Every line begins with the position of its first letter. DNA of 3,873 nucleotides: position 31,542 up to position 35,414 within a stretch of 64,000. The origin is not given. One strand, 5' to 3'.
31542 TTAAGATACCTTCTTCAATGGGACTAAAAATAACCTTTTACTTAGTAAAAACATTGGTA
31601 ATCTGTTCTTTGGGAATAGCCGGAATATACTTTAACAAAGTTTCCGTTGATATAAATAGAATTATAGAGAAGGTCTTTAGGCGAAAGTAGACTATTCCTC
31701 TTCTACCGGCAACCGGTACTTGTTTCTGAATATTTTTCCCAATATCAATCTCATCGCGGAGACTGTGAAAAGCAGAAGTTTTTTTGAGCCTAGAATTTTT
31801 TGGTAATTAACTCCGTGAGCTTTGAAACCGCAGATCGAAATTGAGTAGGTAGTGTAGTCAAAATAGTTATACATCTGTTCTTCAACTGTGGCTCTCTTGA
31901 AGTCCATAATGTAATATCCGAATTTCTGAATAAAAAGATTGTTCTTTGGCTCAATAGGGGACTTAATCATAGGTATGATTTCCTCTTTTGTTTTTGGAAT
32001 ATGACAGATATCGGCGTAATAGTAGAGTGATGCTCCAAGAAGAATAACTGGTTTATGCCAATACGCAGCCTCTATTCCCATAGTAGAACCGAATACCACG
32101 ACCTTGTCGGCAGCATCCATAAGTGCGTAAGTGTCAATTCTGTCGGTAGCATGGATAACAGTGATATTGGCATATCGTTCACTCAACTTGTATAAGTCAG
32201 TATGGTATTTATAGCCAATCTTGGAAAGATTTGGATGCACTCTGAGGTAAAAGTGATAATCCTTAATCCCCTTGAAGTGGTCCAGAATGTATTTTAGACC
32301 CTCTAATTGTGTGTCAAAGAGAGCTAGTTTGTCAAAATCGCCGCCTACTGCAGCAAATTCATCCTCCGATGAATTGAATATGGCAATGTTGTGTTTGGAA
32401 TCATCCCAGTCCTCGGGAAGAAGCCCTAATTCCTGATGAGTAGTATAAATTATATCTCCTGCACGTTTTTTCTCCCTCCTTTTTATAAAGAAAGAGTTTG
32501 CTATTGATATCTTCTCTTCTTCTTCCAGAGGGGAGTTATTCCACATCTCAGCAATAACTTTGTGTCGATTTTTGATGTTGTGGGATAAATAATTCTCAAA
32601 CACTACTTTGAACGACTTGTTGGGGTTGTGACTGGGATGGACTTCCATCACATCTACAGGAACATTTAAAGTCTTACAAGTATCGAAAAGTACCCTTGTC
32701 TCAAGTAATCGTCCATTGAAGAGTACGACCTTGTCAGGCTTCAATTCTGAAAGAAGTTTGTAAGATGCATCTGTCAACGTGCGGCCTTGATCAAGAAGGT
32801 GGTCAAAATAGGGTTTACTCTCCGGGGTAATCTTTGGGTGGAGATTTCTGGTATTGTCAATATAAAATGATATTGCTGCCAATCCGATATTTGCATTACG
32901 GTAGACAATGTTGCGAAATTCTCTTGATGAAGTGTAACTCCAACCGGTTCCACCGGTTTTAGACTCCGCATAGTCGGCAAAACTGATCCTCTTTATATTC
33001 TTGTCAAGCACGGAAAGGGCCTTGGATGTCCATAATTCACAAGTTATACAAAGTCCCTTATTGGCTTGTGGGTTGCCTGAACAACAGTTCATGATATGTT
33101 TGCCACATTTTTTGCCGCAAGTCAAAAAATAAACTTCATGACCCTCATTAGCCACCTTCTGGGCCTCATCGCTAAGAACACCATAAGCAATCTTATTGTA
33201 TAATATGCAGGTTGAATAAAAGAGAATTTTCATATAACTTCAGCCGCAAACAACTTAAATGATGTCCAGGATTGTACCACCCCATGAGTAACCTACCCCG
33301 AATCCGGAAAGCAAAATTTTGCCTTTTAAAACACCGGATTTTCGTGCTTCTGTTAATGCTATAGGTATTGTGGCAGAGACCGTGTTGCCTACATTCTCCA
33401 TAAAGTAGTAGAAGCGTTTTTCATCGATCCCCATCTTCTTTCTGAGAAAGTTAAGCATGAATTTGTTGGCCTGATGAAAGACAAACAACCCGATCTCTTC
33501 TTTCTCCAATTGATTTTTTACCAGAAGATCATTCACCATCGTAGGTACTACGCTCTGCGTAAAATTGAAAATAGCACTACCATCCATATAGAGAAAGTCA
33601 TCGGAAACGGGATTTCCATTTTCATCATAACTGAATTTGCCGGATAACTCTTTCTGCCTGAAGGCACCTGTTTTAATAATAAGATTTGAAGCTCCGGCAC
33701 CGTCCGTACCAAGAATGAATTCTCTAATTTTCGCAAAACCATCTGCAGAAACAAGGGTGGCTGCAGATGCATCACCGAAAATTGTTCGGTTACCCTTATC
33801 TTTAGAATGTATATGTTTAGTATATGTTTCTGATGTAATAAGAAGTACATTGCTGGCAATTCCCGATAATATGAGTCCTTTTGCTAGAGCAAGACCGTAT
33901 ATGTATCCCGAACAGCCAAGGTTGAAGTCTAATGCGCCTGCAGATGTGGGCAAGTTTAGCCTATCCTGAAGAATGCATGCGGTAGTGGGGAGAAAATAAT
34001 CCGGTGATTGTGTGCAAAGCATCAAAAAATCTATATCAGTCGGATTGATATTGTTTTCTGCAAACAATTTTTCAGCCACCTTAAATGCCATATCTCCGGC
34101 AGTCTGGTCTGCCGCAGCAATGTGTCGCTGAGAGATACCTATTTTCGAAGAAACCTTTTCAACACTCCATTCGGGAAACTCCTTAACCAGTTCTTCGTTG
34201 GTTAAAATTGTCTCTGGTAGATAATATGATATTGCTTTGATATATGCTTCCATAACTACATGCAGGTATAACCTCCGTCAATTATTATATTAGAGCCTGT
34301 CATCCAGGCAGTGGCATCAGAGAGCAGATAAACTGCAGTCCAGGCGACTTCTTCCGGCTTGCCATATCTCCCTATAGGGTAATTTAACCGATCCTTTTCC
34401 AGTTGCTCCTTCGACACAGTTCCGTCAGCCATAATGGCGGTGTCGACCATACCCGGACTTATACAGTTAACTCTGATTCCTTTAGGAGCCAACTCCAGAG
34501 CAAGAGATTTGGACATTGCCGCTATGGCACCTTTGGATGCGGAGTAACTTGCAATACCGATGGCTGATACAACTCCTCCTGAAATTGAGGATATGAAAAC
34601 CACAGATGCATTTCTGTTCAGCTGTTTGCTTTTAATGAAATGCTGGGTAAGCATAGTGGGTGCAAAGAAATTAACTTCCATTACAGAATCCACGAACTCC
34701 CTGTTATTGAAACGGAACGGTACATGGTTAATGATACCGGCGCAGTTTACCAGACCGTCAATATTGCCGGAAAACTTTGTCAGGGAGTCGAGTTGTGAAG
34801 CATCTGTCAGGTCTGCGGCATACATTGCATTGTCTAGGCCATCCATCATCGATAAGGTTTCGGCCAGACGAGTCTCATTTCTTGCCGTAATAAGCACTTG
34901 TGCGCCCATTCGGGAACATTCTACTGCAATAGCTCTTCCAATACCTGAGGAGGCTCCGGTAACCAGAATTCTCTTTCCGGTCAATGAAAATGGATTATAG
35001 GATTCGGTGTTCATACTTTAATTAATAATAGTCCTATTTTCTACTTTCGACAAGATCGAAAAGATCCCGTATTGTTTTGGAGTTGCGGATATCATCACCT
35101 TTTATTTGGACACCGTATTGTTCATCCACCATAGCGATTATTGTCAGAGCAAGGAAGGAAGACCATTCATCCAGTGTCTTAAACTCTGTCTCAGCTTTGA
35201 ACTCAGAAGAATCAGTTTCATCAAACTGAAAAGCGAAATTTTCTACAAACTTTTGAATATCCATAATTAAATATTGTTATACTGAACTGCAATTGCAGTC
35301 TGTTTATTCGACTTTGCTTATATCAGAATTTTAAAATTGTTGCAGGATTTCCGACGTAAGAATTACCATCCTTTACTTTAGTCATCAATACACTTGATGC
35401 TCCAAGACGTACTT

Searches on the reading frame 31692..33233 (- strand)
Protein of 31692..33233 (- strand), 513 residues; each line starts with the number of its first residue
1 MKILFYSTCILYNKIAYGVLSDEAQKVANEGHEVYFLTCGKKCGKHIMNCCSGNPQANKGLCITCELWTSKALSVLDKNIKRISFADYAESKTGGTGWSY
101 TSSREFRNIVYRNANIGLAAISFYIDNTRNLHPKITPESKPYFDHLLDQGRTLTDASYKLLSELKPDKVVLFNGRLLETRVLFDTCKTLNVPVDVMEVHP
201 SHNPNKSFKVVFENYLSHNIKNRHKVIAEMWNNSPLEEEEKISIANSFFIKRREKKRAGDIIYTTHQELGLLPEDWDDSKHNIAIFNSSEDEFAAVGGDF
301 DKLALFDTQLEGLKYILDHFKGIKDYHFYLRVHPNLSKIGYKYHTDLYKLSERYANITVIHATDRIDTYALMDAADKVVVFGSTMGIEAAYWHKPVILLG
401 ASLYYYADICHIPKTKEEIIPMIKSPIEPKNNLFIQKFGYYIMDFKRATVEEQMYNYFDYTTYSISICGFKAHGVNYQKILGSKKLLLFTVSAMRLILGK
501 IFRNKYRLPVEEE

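Call 4: search_protein_families(library=pfam, proteins=[window:31692-33233:-], max_evalue=0.001)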
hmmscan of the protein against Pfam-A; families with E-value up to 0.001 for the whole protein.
window:31692-33233:- (513 aa): 1 family
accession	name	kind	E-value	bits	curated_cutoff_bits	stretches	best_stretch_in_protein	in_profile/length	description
PF05159.20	Capsule_synth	-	1.1e-06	28.8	20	1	308-406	168-268/310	Capsule polysaccharide biosynthesis protein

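Call 5: search_protein_families(library=ncbifam, proteins=[window:31692-33233:-], max_evalue=0.001)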
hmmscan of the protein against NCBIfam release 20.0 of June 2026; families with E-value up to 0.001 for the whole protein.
window:31692-33233:- (513 aa): 1 family
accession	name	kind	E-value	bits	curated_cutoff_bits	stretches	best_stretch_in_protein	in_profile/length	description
NF046086.1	BFO_1060_trans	domain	2.3e-06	27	200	1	293-424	195-319/365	BFO_1060 family glycosyltransferase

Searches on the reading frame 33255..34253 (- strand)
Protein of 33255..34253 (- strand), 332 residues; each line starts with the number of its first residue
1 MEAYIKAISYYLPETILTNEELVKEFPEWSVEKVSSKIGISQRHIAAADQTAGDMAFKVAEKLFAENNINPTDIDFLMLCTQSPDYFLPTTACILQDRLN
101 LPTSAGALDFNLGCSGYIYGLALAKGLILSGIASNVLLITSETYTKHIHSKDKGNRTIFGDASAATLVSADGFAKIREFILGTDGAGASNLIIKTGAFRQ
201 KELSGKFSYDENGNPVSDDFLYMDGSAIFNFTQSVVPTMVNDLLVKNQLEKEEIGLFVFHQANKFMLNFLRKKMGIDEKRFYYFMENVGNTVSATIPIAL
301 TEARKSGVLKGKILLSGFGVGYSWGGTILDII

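Call 4: search_protein_families(library=pfam, proteins=[window:33255-34253:-], max_evalue=0.001)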
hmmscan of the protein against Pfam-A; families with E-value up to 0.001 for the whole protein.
window:33255-34253:- (332 aa): 4 families
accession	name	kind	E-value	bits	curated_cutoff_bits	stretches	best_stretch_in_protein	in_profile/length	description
PF08541.16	ACP_syn_III_C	-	1.8e-26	92.5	26.6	1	245-330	2-89/90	3-Oxoacyl-[acyl-carrier-protein (ACP)] synthase III C terminal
PF08545.16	ACP_syn_III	-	1.2e-18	67.2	24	1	108-185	1-80/80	3-Oxoacyl-[acyl-carrier-protein (ACP)] synthase III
PF08392.18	FAE1_CUT1_RppA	-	1.6e-07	31.4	27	1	42-153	73-184/290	FAE1/Type III polyketide synthase-like protein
PF00195.25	Chal_sti_synt_N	-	7.2e-07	29.3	27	1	19-171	70-224/225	Chalcone and stilbene synthases, N-terminal domain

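Call 5: search_protein_families(library=ncbifam, proteins=[window:33255-34253:-], max_evalue=0.001)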
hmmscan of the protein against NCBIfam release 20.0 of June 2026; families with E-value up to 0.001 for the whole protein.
window:33255-34253:- (332 aa): 13 families
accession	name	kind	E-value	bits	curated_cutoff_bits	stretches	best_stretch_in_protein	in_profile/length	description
NF006829.0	PRK09352.1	subfamily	3.2e-76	256.4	249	1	2-330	4-320/322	beta-ketoacyl-ACP synthase 3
TIGR00747.1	fabH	subfamily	6.1e-69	232.6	292.1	1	1-329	1-320/322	beta-ketoacyl-ACP synthase III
NF009519.0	PRK12880.1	equivalog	2.8e-55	188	436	1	3-330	8-337/353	beta-ketoacyl-ACP synthase III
NF005541.0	PRK07204.1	equivalog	7.4e-43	147.2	402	1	4-330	6-328/329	beta-ketoacyl-ACP synthase III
NF004623.0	PRK05963.1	equivalog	2.4e-42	145.4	437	1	7-329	10-326/328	beta-ketoacyl-ACP synthase III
NF005703.0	PRK07515.1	equivalog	7e-34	117.3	304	1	52-329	96-370/373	beta-ketoacyl-ACP synthase III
NF005308.0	PRK06840.1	equivalog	1.2e-29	103.5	315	1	2-329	4-333/339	3-oxoacyl-ACP synthase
NF006720.0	PRK09258.1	equivalog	2.8e-23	82.8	285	1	4-321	7-328/338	3-oxoacyl-ACP synthase III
NF003274.0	PRK04262.1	equivalog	4.4e-21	75.3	244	1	5-321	5-298/347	hydroxymethylglutaryl-CoA synthase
TIGR00748.1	HMG_CoA_syn_Arc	equivalog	1.6e-12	47.4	353.35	1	8-321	7-297/345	hydroxymethylglutaryl-CoA synthase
NF005293.2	PRK06816.1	subfamily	1.8e-12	47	450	2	3-156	1-164/378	StlD/DarB family beta-ketosynthase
NF053539.1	resorcinol_DarB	exception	1.1e-10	41.3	550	1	2-102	2-112/377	dialkylresorcinol biosynthesis protein DarB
TIGR01835.1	HMG-CoA-S_prok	equivalog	1.7e-08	33.6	360.35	1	5-171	3-163/382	hydroxymethylglutaryl-CoA synthase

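Call 27: search_solved_structures(query=window:33255-34253:-, max_evalue=1e-10, show_alignments=1)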
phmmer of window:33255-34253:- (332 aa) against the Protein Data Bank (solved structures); distinct sequences matched with E-value up to 1e-10: 55.
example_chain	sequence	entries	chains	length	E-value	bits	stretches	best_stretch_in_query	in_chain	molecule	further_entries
3gwa_A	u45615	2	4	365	1.2e-101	343.7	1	4-329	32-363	3-oxoacyl-(Acyl-carrier-protein) synthase III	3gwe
4efi_A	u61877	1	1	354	9.9e-61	209.2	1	9-329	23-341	3-oxoacyl-(Acyl-carrier protein) synthase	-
5bqs_A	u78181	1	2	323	6.3e-48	167.2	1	4-330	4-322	3-oxoacyl-[acyl-carrier-protein] synthase 3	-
1ub7_A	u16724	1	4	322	1.1e-46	163.1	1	5-329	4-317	3-oxoacyl-[acyl-carrier protein] synthase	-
4dfe_A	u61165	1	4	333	2.1e-46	162.2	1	9-329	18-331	3-oxoacyl-[acyl-carrier-protein] synthase 3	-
3il5_A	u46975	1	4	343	1.2e-42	149.8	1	4-330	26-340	3-oxoacyl-[acyl-carrier-protein] synthase 3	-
3il6_A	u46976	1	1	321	2.8e-42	148.6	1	4-329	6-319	3-oxoacyl-[acyl-carrier-protein] synthase 3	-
3il4_A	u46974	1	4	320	5.6e-42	147.6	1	4-329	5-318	3-oxoacyl-[acyl-carrier-protein] synthase 3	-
2ebd_A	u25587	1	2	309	1.6e-41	146.1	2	8-170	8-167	3-oxoacyl-[acyl-carrier-protein] synthase 3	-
1zow_A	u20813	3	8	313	5.2e-41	144.5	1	3-327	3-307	3-oxoacyl-[acyl-carrier-protein] synthase III | 3-oxoacyl-[acyl-carrier-protein] synthase 3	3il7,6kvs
4ryb_A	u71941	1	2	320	7.8e-41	143.9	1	5-329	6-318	3-oxoacyl-[acyl-carrier-protein] synthase 3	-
4nhd_A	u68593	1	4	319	3.8e-40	141.6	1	7-329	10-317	3-oxoacyl-[acyl-carrier-protein] synthase 3 protein 1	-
8vd9_A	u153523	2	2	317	2.4e-39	139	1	4-193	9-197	Beta-ketoacyl-[acyl-carrier-protein] synthase III 1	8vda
2x3e_A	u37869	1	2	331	3e-39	138.7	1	5-328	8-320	3-OXOACYL-[ACYL-CARRIER-PROTEIN] SYNTHASE 3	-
3il3_A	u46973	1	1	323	2.3e-38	135.8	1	5-328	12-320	3-oxoacyl-[acyl-carrier-protein] synthase 3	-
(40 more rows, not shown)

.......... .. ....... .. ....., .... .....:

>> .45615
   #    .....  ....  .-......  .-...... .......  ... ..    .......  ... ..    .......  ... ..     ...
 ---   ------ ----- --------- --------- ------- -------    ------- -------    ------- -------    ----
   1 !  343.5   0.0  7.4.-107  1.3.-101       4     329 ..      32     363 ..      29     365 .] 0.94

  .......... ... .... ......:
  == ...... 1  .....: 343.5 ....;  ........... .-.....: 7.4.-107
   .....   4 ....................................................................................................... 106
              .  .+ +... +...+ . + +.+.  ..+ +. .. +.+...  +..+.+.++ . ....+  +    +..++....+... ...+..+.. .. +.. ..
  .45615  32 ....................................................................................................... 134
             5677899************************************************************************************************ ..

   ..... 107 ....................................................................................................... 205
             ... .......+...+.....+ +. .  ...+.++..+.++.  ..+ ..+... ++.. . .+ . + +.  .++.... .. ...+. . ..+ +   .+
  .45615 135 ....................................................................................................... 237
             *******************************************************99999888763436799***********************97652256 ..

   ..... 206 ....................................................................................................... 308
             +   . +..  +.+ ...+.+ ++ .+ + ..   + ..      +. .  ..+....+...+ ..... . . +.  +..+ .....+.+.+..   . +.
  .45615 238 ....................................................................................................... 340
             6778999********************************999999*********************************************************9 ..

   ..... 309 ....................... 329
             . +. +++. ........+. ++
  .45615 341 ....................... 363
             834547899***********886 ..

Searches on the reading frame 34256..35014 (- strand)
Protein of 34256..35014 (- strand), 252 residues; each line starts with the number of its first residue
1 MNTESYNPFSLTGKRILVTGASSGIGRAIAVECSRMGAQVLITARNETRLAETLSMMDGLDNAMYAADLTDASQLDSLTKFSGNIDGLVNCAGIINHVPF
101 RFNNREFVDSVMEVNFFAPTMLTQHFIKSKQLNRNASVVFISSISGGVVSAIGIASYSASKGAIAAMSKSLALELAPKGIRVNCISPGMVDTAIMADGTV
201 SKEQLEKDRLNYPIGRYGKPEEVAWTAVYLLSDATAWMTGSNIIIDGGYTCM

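Call 4: search_protein_families(library=pfam, proteins=[window:34256-35014:-], max_evalue=0.001)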
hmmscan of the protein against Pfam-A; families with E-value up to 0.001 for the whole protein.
window:34256-35014:- (252 aa): 5 families
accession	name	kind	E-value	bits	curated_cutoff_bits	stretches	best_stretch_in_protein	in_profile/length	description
PF13561.12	adh_short_C2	-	3.4e-56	190.9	27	1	20-250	1-236/236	Enoyl-(Acyl carrier protein) reductase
PF00106.31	adh_short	-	3.7e-46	157.5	26.6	1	14-196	1-188/195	short chain dehydrogenase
PF23441.1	SDR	-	8.5e-12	45.4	27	1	71-249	72-255/258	SDR-like rossmann domain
PF08659.16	KR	-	1.2e-10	42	22.6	1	16-170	3-162/180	KR domain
PF01370.27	Epimerase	-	3.8e-08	33.5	20.9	1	16-106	1-85/240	NAD dependent epimerase/dehydratase family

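Call 5: search_protein_families(library=ncbifam, proteins=[window:34256-35014:-], max_evalue=0.001)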
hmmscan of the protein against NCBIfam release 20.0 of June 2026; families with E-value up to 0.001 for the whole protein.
window:34256-35014:- (252 aa): 235 families (the best 25 are shown)
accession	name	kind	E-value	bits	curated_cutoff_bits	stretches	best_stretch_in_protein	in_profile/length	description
NF005559.1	PRK07231.1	subfamily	1.9e-59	201.2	215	1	11-250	2-248/249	glucose 1-dehydrogenase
NF009466.0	PRK12826.1-2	subfamily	3.9e-49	167.4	222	1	14-251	4-246/248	3-oxoacyl-ACP reductase FabG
NF047420.2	EF_P_mod_YmfI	equivalog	3.8e-48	164.3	238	1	16-249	2-235/236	elongation factor P 5-aminopentanone reductase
NF004198.0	PRK05653.1-3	equivalog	7.6e-46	156.6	296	1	11-249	5-246/248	3-oxoacyl-ACP reductase FabG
NF004199.0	PRK05653.1-4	equivalog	7.9e-46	156.6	301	1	10-249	2-245/247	3-oxoacyl-ACP reductase FabG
TIGR01830.1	3oxo_ACP_reduc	equivalog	1e-45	156.3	297.75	1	17-248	2-237/239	3-oxoacyl-[acyl-carrier-protein] reductase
NF005309.0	PRK06841.1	subfamily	1.6e-45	155.6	286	1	8-251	10-254/255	GolD/DthD family dehydrogenase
NF004778.0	PRK06124.1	equivalog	2.8e-45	154.7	303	1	6-250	4-253/256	SDR family oxidoreductase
NF009468.0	PRK12826.1-4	equivalog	8.7e-45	153.4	318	1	10-249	4-247/256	SDR family oxidoreductase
NF005075.0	PRK06500.1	equivalog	2.3e-44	151.7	336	1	11-250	4-247/249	SDR family oxidoreductase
NF004774.0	PRK06114.1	equivalog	3.2e-44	151.2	360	1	5-251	8-261/262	SDR family oxidoreductase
NF005893.0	PRK07856.1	equivalog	3.2e-44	151.1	255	1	8-248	4-240/255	SDR family oxidoreductase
NF006070.0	PRK08213.1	subfamily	3.3e-43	148.1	279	1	8-251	7-258/259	gluconate 5-dehydrogenase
NF004818.0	PRK06172.1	equivalog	4.6e-43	147.4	336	1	11-251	5-252/253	SDR family oxidoreductase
NF052558.1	MBtsdlDhBudC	equivalog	1e-42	146.4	270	1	12-250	2-242/250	meso-2,3-butanediol dehydrogenase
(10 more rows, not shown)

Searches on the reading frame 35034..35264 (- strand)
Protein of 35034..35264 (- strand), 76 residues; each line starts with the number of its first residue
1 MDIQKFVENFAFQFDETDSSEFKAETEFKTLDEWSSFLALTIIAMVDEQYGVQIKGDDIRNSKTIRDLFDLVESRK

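Call 4: search_protein_families(library=pfam, proteins=[window:35034-35264:-], max_evalue=0.001)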
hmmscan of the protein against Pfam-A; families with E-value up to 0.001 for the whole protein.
window:35034-35264:- (76 aa): 0 families

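Call 5: search_protein_families(library=ncbifam, proteins=[window:35034-35264:-], max_evalue=0.001)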
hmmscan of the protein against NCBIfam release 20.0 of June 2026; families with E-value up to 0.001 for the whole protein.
window:35034-35264:- (76 aa): 2 families
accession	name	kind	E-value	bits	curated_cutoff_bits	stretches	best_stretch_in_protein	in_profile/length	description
NF002147.0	PRK00982.1-1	equivalog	0.00015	21.5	84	1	22-74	27-79/83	acyl carrier protein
NF002150.0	PRK00982.1-4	subfamily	0.0005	20.3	66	1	16-75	19-78/80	acyl carrier protein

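Call 25: search_solved_structures(query=A2, max_evalue=1, show_alignments=2)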
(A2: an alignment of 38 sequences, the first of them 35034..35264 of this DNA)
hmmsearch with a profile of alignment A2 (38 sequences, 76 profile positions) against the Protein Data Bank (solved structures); distinct sequences matched with E-value up to 1: 66 (the best 60 are shown).
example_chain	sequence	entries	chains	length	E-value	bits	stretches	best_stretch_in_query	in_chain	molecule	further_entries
2lml_A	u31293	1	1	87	1.5e-07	34.5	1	10-75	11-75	Putative acyl carrier protein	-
2ehs_A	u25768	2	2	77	0.00023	24.3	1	12-75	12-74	Acyl carrier protein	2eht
2koo_A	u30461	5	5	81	0.00029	24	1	25-72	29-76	Acyl carrier protein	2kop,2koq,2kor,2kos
2cnr_A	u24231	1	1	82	0.0003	24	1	25-72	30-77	ACYL CARRIER PROTEIN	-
8gsa_A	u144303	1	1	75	0.00036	23.7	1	18-75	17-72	Acyl carrier protein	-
7ar9_T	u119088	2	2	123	0.00064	22.9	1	7-74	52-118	SDAP1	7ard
9s2u_I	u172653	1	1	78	0.0016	21.6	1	9-74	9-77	Meromycolate extension acyl carrier protein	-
7qv0_D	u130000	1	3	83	0.0017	21.5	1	13-72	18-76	Acyl carrier protein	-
1klp_A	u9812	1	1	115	0.0021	21.2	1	16-74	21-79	MEROMYCOLATE EXTENSION ACYL CARRIER PROTEIN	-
9s5i_E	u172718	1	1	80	0.0022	21.2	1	12-72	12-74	Acyl carrier protein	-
2cgq_A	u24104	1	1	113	0.0023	21.1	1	34-72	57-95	ACYL CARRIER PROTEIN ACPA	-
7bvc_P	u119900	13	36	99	0.0026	20.9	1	9-74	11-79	Meromycolate extension acyl carrier protein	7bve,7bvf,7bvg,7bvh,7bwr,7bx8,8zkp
2ava_A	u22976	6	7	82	0.0027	20.9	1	21-73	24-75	Acyl carrier protein I, chloroplast | Acyl Carrier Protein | ACYL CARRIER PROTEIN 1, CHLOROPLASTIC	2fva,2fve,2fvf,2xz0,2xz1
2lol_A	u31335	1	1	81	0.0029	20.8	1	4-75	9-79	Acyl carrier protein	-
1vku_A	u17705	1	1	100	0.0029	20.8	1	1-75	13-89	acyl carrier protein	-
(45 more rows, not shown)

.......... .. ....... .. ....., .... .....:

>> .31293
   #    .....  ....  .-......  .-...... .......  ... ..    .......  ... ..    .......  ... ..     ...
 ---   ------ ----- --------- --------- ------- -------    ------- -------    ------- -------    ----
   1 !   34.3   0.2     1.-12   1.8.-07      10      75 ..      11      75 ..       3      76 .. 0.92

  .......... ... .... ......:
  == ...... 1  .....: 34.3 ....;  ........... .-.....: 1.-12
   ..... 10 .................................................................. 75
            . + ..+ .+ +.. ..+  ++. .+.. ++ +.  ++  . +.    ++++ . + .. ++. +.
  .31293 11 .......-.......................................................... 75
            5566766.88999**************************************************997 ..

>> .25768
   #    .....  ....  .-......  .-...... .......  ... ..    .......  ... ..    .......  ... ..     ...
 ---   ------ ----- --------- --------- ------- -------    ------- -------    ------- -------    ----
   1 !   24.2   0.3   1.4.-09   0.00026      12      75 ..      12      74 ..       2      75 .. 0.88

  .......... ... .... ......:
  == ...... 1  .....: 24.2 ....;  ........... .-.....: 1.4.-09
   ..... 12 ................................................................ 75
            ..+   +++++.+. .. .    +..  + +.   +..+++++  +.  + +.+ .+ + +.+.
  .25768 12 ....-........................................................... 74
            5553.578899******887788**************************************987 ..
